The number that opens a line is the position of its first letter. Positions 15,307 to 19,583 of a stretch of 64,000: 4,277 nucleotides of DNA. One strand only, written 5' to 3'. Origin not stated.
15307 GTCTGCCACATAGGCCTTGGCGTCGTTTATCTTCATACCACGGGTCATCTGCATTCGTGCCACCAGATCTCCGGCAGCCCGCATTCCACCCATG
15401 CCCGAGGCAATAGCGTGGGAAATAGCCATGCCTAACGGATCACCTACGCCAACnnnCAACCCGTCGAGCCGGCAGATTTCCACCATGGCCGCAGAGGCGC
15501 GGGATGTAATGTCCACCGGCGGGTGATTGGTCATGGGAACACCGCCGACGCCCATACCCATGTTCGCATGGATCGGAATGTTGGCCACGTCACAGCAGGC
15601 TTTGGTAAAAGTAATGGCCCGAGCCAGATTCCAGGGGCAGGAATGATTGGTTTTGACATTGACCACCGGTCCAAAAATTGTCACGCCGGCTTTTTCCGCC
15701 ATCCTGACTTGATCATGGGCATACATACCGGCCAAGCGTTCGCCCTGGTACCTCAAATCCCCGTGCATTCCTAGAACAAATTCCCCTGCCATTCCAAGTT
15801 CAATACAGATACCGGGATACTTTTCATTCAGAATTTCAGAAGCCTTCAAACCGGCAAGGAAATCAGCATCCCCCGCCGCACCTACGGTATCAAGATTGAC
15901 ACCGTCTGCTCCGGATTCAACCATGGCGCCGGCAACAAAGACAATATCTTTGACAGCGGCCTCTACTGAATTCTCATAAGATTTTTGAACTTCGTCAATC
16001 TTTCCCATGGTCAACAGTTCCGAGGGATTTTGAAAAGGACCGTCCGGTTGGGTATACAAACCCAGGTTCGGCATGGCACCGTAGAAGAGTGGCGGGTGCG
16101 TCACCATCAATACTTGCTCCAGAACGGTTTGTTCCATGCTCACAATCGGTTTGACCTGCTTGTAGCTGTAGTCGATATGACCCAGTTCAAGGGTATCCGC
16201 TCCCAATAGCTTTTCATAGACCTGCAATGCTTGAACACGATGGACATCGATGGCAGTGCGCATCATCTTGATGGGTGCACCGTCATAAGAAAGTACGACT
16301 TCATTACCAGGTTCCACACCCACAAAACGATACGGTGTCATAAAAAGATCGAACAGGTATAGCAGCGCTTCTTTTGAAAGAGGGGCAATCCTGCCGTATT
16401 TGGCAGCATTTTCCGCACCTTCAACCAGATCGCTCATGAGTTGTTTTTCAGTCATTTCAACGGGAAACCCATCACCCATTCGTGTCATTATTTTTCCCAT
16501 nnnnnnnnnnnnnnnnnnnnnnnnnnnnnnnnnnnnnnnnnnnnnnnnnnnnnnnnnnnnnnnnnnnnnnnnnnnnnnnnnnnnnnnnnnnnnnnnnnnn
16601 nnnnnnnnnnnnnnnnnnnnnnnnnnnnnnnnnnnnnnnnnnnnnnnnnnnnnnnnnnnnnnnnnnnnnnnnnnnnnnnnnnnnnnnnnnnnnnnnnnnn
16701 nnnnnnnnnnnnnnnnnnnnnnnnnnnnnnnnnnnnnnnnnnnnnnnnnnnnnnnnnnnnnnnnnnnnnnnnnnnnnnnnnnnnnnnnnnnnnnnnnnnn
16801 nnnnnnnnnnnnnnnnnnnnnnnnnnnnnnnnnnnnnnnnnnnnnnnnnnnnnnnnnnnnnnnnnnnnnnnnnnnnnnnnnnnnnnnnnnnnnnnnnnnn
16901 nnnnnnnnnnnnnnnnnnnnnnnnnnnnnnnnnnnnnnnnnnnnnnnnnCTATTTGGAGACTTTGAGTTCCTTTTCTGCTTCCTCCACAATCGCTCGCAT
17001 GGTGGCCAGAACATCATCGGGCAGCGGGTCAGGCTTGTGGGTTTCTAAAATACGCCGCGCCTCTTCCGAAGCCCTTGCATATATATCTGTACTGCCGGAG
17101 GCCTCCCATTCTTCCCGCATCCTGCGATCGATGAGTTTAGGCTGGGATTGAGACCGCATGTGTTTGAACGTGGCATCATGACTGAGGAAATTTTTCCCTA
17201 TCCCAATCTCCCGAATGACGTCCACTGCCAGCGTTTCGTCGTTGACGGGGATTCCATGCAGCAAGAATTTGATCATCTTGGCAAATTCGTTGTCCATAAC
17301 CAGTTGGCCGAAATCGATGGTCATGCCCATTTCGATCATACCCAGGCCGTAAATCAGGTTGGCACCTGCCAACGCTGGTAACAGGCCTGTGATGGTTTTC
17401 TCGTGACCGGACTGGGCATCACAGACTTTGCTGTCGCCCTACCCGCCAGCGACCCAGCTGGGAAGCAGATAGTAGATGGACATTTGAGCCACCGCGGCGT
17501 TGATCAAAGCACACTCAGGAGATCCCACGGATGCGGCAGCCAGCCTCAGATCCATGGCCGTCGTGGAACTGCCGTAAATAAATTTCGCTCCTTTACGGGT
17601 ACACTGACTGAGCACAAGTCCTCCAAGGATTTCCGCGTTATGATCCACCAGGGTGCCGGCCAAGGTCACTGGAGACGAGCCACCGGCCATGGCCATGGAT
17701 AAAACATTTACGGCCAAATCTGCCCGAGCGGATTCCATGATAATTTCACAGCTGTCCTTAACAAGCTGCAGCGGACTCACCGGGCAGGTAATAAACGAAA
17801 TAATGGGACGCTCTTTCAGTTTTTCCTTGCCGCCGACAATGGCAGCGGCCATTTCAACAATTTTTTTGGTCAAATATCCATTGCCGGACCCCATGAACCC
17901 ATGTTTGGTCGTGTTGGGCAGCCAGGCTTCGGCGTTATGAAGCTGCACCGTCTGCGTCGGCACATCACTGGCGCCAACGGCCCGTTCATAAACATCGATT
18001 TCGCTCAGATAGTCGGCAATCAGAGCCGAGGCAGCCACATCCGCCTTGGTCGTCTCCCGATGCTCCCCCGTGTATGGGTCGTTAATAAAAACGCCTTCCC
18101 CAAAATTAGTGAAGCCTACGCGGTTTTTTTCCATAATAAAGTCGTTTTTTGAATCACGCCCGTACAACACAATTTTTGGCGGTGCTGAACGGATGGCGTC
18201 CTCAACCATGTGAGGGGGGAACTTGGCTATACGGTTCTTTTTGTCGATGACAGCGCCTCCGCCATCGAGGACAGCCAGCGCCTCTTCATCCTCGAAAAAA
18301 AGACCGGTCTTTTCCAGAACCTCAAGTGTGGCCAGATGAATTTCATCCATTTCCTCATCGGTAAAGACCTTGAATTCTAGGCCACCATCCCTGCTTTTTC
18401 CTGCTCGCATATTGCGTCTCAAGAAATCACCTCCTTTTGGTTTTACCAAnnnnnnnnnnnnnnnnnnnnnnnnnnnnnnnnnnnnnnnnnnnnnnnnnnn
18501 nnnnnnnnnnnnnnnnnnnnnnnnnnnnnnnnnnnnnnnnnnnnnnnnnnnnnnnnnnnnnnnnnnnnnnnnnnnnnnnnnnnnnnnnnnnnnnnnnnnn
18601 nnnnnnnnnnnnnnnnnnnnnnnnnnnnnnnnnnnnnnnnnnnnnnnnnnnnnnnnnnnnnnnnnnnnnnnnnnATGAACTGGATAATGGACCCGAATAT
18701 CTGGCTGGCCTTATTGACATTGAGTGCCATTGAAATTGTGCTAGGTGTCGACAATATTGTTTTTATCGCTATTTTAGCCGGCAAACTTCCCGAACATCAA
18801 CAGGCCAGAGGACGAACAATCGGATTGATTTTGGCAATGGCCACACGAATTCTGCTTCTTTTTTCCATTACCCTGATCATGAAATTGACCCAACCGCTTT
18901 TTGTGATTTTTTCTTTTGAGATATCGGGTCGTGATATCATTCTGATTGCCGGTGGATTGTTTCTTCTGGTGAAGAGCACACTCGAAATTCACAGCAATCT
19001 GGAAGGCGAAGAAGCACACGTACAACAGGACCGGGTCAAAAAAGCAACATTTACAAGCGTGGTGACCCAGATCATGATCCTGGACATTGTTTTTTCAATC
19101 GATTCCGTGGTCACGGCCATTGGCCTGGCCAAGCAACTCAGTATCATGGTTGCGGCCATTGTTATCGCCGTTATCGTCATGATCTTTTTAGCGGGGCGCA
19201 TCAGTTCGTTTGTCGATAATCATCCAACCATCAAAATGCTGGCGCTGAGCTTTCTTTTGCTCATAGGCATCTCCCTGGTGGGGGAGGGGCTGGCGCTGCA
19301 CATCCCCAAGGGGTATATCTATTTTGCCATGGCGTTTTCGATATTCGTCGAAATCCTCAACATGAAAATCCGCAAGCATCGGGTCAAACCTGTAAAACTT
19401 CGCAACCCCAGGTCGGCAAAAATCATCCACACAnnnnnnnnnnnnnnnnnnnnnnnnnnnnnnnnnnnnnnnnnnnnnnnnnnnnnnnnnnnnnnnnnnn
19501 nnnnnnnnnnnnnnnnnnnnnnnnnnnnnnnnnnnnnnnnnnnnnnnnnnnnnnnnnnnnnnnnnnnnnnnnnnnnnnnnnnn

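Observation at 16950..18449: mttB (trimethylamine methyltransferase) read through one in-frame UAG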

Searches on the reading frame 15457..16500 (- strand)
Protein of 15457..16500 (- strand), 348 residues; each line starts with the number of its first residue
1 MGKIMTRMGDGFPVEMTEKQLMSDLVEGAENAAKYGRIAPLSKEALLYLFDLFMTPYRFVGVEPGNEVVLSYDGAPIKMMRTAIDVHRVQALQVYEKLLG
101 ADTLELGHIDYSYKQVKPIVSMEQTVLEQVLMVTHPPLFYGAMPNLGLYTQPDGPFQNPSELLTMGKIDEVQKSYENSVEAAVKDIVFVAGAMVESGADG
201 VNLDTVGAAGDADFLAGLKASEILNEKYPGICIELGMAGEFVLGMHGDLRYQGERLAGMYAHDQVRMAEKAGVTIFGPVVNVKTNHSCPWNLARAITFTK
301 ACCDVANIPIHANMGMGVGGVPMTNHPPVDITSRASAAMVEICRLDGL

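Call 5: search_protein_families(library=ncbifam, proteins=[window:15457-16500:-])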
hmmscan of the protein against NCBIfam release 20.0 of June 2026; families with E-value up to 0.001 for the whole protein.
window:15457-16500:- (348 aa): 1 family
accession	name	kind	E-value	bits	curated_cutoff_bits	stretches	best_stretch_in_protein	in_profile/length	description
TIGR02368.1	dimeth_PyL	equivalog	5.6e-105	351.7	369.1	1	6-348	7-355/466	[dimethylamine--corrinoid protein] Co-methyltransferase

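Call 6: search_protein_families(library=pfam, proteins=[window:15457-16500:-])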
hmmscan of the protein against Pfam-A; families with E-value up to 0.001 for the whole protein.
window:15457-16500:- (348 aa): 1 family
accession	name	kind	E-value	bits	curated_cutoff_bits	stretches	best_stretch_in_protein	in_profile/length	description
PF09505.15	Dimeth_Pyl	-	6.1e-140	467.3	25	1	5-348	4-353/463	Dimethylamine methyltransferase (Dimeth_PyL)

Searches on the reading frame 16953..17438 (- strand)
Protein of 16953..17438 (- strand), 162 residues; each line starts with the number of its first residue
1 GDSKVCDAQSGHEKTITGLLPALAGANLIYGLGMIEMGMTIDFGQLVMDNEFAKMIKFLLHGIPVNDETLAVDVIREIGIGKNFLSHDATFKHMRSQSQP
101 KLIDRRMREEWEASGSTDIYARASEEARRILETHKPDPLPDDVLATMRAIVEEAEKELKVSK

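Call 5: search_protein_families(library=ncbifam, proteins=[window:16953-17438:-])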
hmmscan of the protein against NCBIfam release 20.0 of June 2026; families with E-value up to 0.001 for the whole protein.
window:16953-17438:- (162 aa): 1 family
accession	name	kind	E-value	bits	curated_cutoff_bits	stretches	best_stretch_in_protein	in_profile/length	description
TIGR02369.2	trimeth_pyl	equivalog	1.8e-77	260.9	525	1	1-155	315-469/469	[trimethylamine--corrinoid protein] Co-methyltransferase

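Call 6: search_protein_families(library=pfam, proteins=[window:16953-17438:-])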
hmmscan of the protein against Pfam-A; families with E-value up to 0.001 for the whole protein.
window:16953-17438:- (162 aa): 1 family
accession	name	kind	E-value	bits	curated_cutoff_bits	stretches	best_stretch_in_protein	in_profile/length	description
PF06253.16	MTTB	-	3.1e-32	111.7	25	1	2-157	341-498/500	Trimethylamine methyltransferase (MTTB)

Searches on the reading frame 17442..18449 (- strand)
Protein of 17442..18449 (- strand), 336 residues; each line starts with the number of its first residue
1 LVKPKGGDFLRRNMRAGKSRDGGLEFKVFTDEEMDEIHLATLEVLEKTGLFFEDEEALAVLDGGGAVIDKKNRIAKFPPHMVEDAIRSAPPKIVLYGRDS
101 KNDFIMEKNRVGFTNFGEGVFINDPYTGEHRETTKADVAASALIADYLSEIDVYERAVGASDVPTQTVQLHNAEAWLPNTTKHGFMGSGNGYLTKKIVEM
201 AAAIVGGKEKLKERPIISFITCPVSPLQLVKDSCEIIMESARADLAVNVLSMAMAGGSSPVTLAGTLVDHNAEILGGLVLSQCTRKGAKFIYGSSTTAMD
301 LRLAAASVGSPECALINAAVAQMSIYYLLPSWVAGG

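Call 5: search_protein_families(library=ncbifam, proteins=[window:17442-18449:-])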
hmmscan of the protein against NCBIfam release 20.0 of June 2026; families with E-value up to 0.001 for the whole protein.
window:17442-18449:- (336 aa): 1 family
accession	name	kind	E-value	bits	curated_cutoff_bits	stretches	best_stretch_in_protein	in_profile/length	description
TIGR02369.2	trimeth_pyl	equivalog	5.6e-146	486.7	525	1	25-336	2-313/469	[trimethylamine--corrinoid protein] Co-methyltransferase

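Call 6: search_protein_families(library=pfam, proteins=[window:17442-18449:-])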
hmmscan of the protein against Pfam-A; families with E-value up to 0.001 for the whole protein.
window:17442-18449:- (336 aa): 1 family
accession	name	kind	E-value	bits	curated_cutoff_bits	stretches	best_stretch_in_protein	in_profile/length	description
PF06253.16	MTTB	-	4.6e-49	167.2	25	1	25-335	30-337/500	Trimethylamine methyltransferase (MTTB)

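Call 11: list_cluster_members(proteins=[window:17442-18449:-, window:17442-18422:-, window:17442-18410:-, window:23534-24373:+, window:24480-25673:+, window:22638-23276:+])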
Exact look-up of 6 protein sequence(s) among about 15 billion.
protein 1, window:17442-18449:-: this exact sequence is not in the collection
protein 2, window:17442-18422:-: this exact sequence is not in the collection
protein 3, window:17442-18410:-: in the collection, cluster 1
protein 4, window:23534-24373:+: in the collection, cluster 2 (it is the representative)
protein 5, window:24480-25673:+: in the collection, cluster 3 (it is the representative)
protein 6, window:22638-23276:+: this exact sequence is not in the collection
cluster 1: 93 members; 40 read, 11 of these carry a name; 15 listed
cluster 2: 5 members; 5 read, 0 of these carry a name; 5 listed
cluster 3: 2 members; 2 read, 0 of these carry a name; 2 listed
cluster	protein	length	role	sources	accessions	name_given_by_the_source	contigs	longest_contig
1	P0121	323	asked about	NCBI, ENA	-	-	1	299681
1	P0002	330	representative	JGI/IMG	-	-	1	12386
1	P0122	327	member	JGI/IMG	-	trimethylamine---corrinoid protein Co-methyltransferase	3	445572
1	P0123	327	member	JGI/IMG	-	trimethylamine--corrinoid protein Co-methyltransferase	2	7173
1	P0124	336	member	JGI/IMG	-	trimethylamine--corrinoid protein Co-methyltransferase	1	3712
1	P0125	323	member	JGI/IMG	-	trimethylamine--corrinoid protein Co-methyltransferase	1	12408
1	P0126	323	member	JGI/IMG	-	trimethylamine--corrinoid protein Co-methyltransferase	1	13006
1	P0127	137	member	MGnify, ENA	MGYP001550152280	FL=1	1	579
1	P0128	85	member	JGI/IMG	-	trimethylamine--corrinoid protein Co-methyltransferase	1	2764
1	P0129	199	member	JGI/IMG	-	trimethylamine--corrinoid protein Co-methyltransferase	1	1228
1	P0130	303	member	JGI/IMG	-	trimethylamine--corrinoid protein Co-methyltransferase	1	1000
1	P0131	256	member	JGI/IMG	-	trimethylamine--corrinoid protein Co-methyltransferase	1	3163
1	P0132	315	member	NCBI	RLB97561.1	MAG: Trimethylamine methyltransferase MttB, partial [Deltaproteobacteria bacterium]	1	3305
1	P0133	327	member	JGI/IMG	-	-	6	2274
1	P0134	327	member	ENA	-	-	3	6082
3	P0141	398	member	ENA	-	-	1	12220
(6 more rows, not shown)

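Call 12: find_encoding_contigs(protein=window:17442-18410:-, flank=10000, max_places=4)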
Protein window:17442-18410:- (323 aa): no gene with exactly this product is on record in the collection.

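Call 25: find_encoding_contigs(protein=P0141, flank=10000, max_places=3)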
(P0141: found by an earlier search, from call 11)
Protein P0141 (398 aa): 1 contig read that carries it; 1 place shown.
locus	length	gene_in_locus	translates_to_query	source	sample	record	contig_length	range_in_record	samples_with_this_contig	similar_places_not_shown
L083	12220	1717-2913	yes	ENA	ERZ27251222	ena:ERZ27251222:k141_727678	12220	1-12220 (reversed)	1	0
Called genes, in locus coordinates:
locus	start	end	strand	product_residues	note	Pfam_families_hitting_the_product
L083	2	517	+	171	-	?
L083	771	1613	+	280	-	PF01409:tRNA-synt_2d, PF17759:tRNA_synthFbeta (weak), PF00152:tRNA-synt_2 (faint), PF00587:tRNA-synt_2b (faint)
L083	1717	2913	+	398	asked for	PF22660:RS_preATP-grasp-like (faint), PF02655:ATP-grasp_3, PF02786:CPSase_L_D2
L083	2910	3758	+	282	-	PF21455:PylD_N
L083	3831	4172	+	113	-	-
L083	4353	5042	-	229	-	-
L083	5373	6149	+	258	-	-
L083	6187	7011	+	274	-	PF12694:cpYpsA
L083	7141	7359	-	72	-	-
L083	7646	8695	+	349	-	PF02653:BPD_transp_2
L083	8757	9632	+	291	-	PF02653:BPD_transp_2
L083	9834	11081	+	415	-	PF13458:Peripla_BP_6, PF01094:ANF_receptor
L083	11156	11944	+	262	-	PF00005:ABC_tran, PF13304:AAA_21 (faint), PF12399:BCA_ABC_TP_C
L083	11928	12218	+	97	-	?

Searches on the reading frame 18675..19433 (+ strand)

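Call 5: search_protein_families(library=ncbifam, proteins=[window:18675-19433:+])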
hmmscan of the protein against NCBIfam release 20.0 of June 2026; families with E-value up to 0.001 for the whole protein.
window:18675-19433:+ (253 aa): 3 families
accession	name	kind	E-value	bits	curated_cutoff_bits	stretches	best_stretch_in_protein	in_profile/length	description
TIGR03716.1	R_switched_YkoY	subfamily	1.7e-22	80.1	138.5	1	13-207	2-181/220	integral membrane protein, YkoY family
TIGR03717.1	R_switched_YjbE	subfamily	2.9e-18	66.2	134.8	1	13-202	2-173/176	YjbE family putative metal transport protein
TIGR03718.1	R_switched_Alx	subfamily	1.4e-07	31.2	246.4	1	4-230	57-292/303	TerC/Alx family metal homeostasis membrane protein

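Call 6: search_protein_families(library=pfam, proteins=[window:18675-19433:+])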
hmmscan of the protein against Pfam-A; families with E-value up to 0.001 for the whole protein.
window:18675-19433:+ (253 aa): 1 family
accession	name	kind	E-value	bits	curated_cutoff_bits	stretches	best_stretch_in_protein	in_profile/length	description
PF03741.22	TerC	-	5.1e-47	160.3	27.8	1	15-202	2-175/178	Integral membrane protein TerC family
